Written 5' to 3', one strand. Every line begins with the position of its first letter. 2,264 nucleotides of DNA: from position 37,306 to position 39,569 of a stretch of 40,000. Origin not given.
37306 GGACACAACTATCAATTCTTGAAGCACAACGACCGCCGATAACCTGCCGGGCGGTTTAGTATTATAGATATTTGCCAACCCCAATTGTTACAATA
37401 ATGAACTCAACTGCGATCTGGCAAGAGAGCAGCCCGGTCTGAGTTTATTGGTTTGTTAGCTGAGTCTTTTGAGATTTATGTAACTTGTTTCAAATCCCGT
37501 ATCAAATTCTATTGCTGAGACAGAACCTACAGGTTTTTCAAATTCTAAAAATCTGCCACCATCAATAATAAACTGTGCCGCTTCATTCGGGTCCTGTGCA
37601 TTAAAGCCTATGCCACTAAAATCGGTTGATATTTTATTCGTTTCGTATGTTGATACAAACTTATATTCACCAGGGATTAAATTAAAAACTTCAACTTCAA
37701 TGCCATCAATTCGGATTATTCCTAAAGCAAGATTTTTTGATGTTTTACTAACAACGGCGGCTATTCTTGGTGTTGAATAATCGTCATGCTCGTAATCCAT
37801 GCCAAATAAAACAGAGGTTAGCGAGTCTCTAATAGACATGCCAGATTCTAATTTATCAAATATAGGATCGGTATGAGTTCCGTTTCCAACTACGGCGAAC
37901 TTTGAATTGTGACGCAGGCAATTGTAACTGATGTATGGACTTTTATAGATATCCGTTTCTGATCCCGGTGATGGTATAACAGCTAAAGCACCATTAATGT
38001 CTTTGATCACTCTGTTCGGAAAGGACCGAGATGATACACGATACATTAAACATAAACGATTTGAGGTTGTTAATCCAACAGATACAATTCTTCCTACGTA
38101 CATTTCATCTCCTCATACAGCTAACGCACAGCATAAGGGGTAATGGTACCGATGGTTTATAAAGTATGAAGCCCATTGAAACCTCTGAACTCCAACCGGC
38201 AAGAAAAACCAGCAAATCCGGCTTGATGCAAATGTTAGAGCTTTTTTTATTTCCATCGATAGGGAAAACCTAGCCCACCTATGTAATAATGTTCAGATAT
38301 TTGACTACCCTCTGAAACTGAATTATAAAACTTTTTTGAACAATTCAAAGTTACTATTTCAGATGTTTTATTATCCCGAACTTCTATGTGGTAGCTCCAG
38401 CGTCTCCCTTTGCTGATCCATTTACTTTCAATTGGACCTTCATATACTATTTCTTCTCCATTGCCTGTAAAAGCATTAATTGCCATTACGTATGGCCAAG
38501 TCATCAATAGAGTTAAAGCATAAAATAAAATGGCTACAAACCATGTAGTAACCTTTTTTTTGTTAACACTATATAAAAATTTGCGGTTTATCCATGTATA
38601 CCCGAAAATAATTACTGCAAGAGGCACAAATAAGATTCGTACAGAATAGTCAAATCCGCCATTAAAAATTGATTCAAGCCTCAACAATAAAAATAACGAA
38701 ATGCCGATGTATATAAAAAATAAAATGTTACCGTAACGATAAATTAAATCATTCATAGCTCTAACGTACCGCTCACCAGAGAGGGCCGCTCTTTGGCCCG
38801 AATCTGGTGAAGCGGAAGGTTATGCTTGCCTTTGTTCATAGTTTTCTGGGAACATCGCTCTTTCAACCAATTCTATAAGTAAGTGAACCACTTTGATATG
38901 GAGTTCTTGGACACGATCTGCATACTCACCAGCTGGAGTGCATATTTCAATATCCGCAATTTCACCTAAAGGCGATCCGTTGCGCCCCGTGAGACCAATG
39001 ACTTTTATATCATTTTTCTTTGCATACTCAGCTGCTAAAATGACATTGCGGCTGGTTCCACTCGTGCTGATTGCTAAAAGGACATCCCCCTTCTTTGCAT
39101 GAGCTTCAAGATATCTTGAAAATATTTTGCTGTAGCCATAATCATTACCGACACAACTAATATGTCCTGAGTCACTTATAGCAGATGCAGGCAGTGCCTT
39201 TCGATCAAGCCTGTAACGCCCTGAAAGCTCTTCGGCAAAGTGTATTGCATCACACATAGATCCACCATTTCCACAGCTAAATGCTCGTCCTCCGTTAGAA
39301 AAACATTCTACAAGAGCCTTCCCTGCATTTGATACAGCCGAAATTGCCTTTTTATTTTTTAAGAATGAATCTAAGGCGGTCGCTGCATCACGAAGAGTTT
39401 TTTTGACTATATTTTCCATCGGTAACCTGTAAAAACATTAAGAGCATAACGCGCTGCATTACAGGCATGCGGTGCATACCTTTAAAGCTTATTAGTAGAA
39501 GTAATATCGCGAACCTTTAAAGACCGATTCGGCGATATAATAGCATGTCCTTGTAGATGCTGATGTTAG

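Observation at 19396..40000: About 20.6 kb integron cassette array (25 attC-like sites) with no integrase in the window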

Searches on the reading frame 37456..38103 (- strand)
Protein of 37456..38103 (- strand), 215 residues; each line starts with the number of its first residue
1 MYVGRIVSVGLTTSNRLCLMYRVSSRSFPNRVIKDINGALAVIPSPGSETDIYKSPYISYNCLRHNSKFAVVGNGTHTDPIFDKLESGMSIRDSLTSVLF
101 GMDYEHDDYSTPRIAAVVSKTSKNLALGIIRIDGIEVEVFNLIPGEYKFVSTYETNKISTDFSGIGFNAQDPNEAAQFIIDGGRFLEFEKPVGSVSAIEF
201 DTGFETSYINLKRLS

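Call 70: search_protein_families(library=pfam, proteins=[window:37456-38103:-], max_evalue=0.01)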
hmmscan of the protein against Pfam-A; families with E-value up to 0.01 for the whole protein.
window:37456-38103:- (215 aa): 1 family
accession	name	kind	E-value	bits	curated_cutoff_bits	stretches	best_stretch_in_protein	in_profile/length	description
PF07826.16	IMP_cyclohyd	-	6.4e-55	186.2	28.1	1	2-198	1-187/192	IMP cyclohydrolase-like protein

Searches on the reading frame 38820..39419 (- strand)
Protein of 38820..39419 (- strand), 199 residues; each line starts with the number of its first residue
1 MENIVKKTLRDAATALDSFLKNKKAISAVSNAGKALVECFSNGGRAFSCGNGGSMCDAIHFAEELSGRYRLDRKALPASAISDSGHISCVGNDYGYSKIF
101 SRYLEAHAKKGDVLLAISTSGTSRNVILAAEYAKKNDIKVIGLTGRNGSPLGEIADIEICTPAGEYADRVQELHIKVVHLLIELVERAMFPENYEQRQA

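Call 6: find_encoding_contigs(protein=window:38820-39419:-, flank=10000, max_places=6)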
Protein window:38820-39419:- (199 aa): no gene with exactly this product is on record in the collection.

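Call 70: search_protein_families(library=pfam, proteins=[window:38820-39419:-], max_evalue=0.01)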
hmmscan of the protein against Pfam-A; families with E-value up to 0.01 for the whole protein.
window:38820-39419:- (199 aa): 2 families
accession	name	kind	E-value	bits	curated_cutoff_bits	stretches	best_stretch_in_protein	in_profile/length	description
PF13580.11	SIS_2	-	2.2e-25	89.7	27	1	24-145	16-138/138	SIS domain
PF01380.27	SIS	-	5.5e-12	46.1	25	1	106-166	49-109/131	SIS domain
